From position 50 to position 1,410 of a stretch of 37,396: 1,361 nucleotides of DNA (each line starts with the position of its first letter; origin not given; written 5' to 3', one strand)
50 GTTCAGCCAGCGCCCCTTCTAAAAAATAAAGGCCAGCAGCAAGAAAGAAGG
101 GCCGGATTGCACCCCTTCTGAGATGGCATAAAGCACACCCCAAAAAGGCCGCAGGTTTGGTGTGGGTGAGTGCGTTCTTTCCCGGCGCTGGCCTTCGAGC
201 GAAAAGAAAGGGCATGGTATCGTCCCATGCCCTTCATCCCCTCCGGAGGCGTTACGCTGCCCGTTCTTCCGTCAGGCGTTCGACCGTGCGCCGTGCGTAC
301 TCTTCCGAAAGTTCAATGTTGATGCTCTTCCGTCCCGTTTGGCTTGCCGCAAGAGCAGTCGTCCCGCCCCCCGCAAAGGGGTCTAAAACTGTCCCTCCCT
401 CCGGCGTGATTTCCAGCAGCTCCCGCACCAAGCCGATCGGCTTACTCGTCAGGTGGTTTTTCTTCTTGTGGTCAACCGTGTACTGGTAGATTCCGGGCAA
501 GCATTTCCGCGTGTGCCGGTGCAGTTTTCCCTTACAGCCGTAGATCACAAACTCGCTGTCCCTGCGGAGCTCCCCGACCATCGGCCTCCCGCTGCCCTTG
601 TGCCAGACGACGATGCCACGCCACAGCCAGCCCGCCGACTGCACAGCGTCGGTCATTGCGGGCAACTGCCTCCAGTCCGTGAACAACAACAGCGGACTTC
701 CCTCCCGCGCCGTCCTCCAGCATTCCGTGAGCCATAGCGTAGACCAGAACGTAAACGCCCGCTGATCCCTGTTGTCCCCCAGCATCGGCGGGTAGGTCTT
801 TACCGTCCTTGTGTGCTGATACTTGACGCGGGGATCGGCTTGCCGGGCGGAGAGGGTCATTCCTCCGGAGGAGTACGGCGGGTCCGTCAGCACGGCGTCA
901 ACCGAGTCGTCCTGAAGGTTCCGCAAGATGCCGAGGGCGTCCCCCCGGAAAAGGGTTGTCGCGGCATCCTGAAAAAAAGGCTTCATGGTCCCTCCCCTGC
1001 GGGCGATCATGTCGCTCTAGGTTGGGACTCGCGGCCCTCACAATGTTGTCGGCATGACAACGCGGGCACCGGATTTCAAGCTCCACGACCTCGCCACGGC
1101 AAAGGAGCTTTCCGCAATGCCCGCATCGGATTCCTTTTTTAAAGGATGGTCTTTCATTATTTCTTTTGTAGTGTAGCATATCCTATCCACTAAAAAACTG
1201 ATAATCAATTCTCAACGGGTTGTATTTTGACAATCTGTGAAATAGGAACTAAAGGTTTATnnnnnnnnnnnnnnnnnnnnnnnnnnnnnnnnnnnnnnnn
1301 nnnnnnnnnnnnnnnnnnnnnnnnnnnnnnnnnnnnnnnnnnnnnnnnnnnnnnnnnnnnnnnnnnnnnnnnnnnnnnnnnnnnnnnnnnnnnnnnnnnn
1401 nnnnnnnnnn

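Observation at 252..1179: Mu Com-like zinc finger translationally overlapped with a DPPY DNA methyltransferase (com-mom-like cassette with a different enzyme)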

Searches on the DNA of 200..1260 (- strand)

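Call 12: search_dna_similar(query=window:200-1260:-, collection=phages, mode=distant, max_rows=20)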
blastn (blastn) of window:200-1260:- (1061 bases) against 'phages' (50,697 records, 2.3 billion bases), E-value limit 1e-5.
Records with a match: 1; places in all: 1; records where one place covers at least 80% of the query: 0.
Best place of each record, by identity: 60-80% 1.
By first word of the organism name: Acutalibacter 1.
By host as written in the record: Acutalibacter muris 1.
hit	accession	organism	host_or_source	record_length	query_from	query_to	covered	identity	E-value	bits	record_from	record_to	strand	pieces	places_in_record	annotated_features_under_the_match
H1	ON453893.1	Acutalibacter phage Fontainebleau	Acutalibacter muris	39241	583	668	8%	79.1%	5e-11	75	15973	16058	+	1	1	type II, N6M-methyladenine DNA methyltransferase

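Call 47: build_rna_model(alignment_id=A2, structure=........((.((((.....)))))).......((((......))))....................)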
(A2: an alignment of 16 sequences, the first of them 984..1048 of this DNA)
Model R1 built from alignment A2 (16 sequences, 67 columns); structure: as given.
model positions 65; base pairs 10; branch points 1; effective number of sequences 5.07; information 0.863 bits per position. Calibrated on 0.2 Mb of random sequence (short: E-values are rough).
structure used (alignment columns):
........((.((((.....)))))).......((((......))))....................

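Call 48: search_with_rna_model(model_id=R1, sources=[window, L001, L002, L003, L009, L010, L011, L012, L013, L021, L022, L026], max_evalue=1, show_alignments=6)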
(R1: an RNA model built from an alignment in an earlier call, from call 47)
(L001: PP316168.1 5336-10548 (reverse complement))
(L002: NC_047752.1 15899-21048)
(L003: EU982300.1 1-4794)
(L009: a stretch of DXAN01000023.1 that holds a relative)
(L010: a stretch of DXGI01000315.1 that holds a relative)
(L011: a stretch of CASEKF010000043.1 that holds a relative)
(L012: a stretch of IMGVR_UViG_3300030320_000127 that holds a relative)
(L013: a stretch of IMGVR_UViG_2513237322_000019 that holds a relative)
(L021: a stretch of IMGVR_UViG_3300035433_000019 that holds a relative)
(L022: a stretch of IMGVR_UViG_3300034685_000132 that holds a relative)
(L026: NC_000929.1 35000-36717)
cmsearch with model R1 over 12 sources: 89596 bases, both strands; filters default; matches with E-value up to 1: 12.
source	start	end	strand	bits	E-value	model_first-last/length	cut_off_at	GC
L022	2939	3003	+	76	8.1e-22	1-65/65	no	0.57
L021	2903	2967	+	73.7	4.5e-21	1-65/65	no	0.68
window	984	1048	-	68.1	3e-19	1-65/65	no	0.63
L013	2034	2099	+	55.5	3.8e-15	1-65/65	no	0.68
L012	2034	2099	+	55.2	4.7e-15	1-65/65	no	0.71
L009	2935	3000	+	51.9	5.6e-14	1-65/65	no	0.62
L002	2590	2660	+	39.2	7.4e-10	1-65/65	no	0.66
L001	2590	2660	+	33.4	5.8e-08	1-65/65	no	0.63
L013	2939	3003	+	31.1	3.3e-07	1-65/65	no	0.65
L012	2939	3003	+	30.8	4.2e-07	1-65/65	no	0.65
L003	3526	3590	+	28.9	1.7e-06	1-65/65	no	0.55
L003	2249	2320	+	20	0.0013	1-65/65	no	0.61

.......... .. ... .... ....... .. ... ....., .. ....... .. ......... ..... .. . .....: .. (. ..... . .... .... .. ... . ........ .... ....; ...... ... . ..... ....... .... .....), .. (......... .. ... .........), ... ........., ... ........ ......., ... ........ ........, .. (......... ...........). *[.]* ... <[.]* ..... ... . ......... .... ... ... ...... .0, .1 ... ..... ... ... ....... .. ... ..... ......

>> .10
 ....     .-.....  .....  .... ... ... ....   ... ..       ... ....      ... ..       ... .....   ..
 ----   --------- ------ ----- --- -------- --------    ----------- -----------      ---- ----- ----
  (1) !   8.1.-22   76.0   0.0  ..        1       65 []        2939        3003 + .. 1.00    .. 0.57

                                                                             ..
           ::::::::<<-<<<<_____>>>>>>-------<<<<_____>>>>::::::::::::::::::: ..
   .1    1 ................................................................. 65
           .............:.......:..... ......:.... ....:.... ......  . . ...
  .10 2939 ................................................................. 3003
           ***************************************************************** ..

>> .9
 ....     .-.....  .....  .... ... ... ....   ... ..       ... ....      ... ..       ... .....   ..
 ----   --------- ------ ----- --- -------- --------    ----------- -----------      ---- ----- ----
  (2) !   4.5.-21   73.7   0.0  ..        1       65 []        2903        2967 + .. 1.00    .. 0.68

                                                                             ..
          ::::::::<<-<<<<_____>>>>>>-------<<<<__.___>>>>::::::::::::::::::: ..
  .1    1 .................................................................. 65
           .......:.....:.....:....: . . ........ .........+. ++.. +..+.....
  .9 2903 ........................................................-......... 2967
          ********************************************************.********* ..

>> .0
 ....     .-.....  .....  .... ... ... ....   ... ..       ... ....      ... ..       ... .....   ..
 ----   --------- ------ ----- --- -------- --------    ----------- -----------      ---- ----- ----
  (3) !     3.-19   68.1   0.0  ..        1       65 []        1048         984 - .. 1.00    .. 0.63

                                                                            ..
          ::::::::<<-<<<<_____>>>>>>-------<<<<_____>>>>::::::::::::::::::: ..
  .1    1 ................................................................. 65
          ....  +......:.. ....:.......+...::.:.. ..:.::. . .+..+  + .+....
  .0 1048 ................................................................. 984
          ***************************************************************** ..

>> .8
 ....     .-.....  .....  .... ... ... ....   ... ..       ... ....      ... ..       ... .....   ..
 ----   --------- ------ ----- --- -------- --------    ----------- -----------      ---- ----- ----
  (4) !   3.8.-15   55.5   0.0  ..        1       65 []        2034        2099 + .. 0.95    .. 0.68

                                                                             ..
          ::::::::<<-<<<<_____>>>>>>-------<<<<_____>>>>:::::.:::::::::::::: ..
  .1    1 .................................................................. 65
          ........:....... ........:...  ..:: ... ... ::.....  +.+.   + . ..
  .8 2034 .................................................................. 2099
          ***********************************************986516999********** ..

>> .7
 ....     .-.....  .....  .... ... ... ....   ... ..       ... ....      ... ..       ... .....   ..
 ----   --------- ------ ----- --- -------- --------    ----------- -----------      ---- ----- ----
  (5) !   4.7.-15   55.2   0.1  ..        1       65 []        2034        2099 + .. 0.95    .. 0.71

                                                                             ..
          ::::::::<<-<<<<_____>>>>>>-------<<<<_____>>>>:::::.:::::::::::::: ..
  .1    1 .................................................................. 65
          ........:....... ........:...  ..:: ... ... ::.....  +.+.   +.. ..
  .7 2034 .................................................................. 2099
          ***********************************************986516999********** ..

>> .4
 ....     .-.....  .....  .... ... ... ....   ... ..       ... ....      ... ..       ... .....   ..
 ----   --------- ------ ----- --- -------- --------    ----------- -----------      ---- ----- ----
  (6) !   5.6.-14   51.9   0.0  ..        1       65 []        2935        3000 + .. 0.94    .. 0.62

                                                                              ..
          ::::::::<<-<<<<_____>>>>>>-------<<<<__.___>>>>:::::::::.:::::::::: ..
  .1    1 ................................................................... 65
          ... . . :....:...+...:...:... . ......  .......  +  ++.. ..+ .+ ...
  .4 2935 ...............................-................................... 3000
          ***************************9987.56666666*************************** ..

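Call 49: search_with_rna_model(model_id=R1, sources=[L003, L001, L002, L012], max_evalue=1, show_alignments=8)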
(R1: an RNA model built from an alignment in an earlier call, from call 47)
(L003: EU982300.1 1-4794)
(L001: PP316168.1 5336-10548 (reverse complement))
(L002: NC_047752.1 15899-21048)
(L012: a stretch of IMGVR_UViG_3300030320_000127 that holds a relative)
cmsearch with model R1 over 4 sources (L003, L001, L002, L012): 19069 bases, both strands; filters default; matches with E-value up to 1: 6.
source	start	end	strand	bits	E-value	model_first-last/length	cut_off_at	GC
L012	2034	2099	+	55.2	1e-15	1-65/65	no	0.71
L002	2590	2660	+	39.2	1.6e-10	1-65/65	no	0.66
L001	2590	2660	+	33.4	1.2e-08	1-65/65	no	0.63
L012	2939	3003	+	30.8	9e-08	1-65/65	no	0.65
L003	3526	3590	+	28.9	3.6e-07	1-65/65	no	0.55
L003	2249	2320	+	20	0.00028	1-65/65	no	0.61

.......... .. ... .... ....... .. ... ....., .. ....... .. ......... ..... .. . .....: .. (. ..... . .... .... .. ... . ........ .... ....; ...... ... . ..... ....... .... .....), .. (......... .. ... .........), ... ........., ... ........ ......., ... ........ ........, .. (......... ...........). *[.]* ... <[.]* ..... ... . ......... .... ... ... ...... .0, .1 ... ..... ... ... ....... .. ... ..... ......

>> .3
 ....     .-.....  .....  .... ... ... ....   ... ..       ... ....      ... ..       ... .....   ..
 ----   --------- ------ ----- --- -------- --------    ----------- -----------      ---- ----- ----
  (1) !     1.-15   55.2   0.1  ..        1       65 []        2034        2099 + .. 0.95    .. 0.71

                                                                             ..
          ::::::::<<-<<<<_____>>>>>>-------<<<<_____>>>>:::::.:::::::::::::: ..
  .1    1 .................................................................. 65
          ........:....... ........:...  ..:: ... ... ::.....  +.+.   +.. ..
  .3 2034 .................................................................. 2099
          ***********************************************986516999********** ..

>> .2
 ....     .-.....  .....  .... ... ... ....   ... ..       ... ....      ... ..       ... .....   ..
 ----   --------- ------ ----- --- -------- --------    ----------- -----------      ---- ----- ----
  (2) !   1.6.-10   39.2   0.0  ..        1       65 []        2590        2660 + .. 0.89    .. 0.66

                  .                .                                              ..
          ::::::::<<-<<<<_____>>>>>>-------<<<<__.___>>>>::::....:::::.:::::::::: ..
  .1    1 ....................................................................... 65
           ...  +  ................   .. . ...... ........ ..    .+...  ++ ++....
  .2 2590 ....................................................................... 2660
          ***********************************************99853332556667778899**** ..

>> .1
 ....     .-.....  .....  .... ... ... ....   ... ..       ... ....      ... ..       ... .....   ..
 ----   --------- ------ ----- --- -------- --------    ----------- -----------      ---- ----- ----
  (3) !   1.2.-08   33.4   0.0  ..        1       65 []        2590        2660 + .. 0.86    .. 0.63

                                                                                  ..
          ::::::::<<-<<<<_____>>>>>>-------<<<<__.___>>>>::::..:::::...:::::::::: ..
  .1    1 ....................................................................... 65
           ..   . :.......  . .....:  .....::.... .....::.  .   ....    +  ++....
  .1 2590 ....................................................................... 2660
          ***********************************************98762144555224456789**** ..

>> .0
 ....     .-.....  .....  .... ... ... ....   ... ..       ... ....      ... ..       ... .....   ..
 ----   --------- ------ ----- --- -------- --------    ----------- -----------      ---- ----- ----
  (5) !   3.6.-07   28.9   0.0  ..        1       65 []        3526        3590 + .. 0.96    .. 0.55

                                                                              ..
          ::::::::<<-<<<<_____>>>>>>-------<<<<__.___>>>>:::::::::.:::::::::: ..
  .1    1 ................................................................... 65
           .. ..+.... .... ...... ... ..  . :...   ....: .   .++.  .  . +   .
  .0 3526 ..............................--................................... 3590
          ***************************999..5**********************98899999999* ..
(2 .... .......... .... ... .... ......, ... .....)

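Call 67: search_rna_families(source=window, start=850, end=1250, threshold=evalue, max_evalue=1)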
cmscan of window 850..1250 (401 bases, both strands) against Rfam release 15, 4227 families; matches with E-value up to 1: 0.
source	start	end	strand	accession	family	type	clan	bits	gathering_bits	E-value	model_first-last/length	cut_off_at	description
